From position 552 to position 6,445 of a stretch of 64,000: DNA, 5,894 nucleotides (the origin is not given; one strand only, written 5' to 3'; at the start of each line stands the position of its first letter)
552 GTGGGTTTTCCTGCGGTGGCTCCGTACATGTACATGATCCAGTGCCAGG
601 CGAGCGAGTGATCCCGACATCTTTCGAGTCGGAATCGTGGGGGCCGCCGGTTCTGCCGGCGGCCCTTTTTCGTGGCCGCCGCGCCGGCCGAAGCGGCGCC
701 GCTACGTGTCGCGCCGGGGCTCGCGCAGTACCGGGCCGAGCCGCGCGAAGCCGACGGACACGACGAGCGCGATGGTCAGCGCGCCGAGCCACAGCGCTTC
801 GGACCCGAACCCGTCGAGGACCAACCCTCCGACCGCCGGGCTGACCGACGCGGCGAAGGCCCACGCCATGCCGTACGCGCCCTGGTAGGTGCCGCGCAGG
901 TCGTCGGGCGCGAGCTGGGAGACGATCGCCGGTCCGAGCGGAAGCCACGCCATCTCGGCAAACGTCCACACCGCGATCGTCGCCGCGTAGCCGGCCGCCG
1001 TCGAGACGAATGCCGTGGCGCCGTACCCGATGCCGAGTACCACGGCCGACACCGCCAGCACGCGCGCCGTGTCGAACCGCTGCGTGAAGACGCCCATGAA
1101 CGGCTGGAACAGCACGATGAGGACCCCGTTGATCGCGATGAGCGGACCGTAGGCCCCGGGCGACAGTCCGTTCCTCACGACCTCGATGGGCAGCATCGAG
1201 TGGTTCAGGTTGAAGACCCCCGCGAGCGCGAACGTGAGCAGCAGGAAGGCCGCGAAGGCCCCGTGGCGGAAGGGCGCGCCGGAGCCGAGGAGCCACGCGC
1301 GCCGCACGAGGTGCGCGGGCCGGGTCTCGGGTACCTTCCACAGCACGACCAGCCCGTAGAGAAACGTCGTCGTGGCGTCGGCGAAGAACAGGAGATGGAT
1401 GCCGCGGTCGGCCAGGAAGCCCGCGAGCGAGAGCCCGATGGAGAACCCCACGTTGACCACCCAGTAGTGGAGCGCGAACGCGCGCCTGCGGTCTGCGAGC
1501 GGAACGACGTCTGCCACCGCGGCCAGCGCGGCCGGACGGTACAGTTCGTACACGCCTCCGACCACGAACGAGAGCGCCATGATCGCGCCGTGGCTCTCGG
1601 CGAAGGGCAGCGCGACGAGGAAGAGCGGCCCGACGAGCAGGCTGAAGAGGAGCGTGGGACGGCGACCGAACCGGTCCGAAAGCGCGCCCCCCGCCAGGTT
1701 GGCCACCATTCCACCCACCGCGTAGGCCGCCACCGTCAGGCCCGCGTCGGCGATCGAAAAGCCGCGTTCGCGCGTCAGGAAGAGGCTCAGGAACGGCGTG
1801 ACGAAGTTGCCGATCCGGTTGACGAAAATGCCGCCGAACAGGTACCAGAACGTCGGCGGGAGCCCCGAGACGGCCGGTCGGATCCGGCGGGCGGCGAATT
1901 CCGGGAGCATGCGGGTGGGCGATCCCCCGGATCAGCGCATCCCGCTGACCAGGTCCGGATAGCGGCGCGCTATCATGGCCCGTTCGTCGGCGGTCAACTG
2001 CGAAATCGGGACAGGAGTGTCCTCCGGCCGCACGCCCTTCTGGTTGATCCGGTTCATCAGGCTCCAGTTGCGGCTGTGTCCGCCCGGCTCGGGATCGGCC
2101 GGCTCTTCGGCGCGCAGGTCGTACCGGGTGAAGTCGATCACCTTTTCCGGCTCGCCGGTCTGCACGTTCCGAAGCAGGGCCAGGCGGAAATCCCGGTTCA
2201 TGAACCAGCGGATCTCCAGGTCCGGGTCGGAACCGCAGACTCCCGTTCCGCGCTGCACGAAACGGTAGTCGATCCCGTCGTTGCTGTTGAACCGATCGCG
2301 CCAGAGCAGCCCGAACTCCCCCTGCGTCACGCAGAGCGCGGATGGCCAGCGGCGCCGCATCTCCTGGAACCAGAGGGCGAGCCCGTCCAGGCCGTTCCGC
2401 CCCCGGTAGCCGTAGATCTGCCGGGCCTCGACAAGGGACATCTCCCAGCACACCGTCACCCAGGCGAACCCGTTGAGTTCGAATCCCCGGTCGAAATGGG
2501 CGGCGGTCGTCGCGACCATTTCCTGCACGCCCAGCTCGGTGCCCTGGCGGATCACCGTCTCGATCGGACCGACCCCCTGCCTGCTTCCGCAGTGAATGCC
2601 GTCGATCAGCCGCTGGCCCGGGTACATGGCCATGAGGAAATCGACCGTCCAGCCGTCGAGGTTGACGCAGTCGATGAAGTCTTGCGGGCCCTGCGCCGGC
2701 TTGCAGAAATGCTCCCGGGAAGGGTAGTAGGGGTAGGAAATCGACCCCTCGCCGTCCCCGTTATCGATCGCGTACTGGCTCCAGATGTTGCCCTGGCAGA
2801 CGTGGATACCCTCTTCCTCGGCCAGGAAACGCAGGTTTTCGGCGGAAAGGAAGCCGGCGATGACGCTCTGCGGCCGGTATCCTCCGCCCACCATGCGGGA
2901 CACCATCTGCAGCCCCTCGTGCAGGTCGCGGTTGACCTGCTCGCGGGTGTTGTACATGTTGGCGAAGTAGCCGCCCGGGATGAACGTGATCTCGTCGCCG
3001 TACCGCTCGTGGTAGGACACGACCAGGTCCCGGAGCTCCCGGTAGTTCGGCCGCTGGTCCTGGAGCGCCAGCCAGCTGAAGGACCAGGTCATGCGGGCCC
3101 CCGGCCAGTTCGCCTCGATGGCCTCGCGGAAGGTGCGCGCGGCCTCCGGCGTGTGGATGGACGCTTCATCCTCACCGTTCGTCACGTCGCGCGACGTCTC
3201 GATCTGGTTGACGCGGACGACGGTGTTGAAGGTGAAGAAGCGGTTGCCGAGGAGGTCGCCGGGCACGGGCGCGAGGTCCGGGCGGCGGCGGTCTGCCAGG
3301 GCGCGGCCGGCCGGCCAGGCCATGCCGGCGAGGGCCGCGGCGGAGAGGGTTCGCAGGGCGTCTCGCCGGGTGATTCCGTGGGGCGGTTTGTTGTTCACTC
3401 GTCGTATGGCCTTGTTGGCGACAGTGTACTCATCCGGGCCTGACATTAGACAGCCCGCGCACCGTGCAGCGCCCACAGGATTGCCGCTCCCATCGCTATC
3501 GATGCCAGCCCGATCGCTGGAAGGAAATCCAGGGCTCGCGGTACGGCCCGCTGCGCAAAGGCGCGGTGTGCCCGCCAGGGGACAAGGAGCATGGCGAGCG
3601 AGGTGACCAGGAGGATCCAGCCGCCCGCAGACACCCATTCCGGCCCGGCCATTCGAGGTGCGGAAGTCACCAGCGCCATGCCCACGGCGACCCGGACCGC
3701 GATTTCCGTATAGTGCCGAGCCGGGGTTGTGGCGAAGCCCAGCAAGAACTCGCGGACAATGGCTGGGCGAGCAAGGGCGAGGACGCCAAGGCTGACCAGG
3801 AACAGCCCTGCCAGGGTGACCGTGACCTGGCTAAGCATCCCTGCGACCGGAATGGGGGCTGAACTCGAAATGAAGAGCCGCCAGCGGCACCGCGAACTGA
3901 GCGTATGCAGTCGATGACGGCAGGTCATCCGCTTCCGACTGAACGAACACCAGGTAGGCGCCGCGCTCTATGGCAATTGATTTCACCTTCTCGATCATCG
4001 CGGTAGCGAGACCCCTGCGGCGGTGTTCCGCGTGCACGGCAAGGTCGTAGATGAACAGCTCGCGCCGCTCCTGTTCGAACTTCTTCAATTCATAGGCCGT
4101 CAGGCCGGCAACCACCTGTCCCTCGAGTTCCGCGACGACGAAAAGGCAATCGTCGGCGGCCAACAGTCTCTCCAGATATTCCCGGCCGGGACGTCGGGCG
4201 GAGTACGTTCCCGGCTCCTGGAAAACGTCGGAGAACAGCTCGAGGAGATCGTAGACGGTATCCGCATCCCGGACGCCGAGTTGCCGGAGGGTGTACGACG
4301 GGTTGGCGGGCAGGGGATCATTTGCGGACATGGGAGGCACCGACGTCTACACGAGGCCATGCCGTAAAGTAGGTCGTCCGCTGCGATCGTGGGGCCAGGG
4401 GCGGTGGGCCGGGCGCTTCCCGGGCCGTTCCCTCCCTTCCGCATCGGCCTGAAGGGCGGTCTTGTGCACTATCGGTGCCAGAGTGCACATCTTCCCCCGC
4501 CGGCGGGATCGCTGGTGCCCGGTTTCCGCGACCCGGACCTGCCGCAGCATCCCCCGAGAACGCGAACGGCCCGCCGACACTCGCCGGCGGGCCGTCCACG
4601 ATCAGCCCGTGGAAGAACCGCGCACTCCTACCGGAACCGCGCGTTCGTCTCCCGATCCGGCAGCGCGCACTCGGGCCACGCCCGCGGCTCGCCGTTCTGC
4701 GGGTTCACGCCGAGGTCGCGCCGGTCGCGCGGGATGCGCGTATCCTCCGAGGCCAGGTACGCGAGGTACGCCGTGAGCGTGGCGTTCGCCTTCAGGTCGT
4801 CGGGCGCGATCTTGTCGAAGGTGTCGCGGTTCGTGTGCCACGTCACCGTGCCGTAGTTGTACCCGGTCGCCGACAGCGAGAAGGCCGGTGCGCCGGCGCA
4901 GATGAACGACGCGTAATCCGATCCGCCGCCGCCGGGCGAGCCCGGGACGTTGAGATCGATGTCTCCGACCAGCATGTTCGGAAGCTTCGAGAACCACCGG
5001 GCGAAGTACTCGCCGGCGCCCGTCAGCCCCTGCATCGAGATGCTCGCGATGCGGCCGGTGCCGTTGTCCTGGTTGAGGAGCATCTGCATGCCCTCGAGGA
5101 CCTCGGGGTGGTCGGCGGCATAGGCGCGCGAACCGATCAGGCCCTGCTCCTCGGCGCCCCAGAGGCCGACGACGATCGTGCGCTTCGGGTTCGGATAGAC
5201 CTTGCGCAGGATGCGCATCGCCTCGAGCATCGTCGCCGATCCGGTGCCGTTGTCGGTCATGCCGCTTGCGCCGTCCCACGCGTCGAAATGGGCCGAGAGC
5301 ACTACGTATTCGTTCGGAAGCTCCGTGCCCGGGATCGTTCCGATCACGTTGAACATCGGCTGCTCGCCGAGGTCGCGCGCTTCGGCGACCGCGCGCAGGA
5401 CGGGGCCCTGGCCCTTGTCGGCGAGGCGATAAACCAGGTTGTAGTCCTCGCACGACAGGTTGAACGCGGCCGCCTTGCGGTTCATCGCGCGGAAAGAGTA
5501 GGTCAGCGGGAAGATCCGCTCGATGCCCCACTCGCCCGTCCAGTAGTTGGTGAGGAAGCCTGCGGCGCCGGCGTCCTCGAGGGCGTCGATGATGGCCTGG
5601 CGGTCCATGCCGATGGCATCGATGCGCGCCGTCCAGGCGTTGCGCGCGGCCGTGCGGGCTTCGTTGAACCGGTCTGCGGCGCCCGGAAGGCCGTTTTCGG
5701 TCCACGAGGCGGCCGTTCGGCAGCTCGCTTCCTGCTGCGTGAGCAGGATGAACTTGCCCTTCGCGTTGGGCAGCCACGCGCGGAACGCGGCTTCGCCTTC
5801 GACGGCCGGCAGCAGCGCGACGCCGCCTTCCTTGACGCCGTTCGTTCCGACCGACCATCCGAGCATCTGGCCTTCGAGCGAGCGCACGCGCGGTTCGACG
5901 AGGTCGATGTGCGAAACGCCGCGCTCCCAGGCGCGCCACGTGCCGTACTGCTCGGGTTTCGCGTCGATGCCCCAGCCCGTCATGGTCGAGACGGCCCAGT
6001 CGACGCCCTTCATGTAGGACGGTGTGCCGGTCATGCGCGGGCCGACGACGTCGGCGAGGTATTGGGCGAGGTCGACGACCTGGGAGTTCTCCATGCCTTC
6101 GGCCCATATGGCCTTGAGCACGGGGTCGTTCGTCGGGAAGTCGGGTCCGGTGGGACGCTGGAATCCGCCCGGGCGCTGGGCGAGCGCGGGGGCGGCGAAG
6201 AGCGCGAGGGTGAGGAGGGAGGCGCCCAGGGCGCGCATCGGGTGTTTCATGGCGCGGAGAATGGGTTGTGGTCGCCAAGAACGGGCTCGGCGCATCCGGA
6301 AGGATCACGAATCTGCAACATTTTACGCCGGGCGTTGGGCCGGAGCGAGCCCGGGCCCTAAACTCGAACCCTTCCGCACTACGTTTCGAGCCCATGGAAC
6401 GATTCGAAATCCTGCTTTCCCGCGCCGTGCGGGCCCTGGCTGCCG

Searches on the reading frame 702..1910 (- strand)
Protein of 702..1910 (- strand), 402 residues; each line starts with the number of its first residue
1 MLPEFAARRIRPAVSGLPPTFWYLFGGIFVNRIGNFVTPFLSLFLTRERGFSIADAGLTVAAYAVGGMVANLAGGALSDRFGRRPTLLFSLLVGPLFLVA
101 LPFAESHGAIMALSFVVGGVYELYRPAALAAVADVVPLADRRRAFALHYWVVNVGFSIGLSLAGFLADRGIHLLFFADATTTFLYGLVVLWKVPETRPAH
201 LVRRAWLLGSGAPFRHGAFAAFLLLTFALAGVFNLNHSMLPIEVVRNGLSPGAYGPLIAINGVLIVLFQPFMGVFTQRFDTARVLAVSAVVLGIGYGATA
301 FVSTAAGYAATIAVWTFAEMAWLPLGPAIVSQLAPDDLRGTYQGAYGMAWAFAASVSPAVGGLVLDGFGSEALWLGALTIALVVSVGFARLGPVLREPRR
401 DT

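Call 62: search_protein_families(library=pfam, proteins=[window:702-1910:-], max_evalue=0.0001)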
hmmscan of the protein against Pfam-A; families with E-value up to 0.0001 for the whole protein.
window:702-1910:- (402 aa): 4 families
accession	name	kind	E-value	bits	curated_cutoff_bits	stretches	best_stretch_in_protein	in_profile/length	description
PF07690.21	MFS_1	-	4.5e-42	144.7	33.4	2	24-233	1-222/347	Major Facilitator Superfamily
PF05977.19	MFS_3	-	1.1e-07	31.2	27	1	33-322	24-321/524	Transmembrane secretion effector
PF00083.30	Sugar_tr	-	2.8e-07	30.2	22.3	1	43-112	32-107/452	Sugar (and other) transporter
PF12832.13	MFS_1_like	-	7.9e-06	25.6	25.2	1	37-374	18-371/373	MFS_1 like family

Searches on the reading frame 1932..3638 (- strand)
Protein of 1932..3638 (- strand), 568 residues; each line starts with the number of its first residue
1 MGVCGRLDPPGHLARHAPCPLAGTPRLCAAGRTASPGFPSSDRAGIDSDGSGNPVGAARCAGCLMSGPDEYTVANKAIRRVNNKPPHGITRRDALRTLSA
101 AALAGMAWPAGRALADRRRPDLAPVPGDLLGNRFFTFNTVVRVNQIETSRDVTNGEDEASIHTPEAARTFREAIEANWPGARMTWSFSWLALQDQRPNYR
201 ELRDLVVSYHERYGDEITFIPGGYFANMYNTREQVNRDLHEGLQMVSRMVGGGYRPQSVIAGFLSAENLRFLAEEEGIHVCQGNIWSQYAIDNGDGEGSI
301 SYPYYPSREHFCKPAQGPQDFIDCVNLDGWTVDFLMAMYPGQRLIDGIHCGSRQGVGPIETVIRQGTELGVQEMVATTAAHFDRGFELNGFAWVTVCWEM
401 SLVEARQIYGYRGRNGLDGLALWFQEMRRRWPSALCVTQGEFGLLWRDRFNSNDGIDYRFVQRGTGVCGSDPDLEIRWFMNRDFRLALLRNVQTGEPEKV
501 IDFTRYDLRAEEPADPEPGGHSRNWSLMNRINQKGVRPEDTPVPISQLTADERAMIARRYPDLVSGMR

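Call 62: search_protein_families(library=pfam, proteins=[window:1932-3638:-], max_evalue=0.0001)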
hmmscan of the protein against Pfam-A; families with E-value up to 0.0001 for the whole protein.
window:1932-3638:- (568 aa): 2 families
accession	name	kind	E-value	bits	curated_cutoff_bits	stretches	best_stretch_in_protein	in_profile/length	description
PF12979.12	DUF3863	-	7.5e-106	354.3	27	1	129-480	3-349/349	Domain of Unknown Function with PDB structure (DUF3863)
PF12980.13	DUF3864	-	1.8e-27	95.8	27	1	485-563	1-80/80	Domain of Unknown Function with PDB structure (DUF3864)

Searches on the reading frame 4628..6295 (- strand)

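Call 3: search_protein_families(library=pfam, proteins=[window:4628-6295:-], max_evalue=0.01)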
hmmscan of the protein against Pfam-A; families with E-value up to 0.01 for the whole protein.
window:4628-6295:- (555 aa): 2 families
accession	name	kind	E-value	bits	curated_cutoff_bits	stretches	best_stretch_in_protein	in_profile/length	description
PF04389.22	Peptidase_M28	-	2.2e-36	125.9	21.3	1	316-511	1-192/193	Peptidase family M28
PF01546.33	Peptidase_M20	-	1.9e-06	28.4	24.6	1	343-398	30-82/206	Peptidase family M20/M25/M40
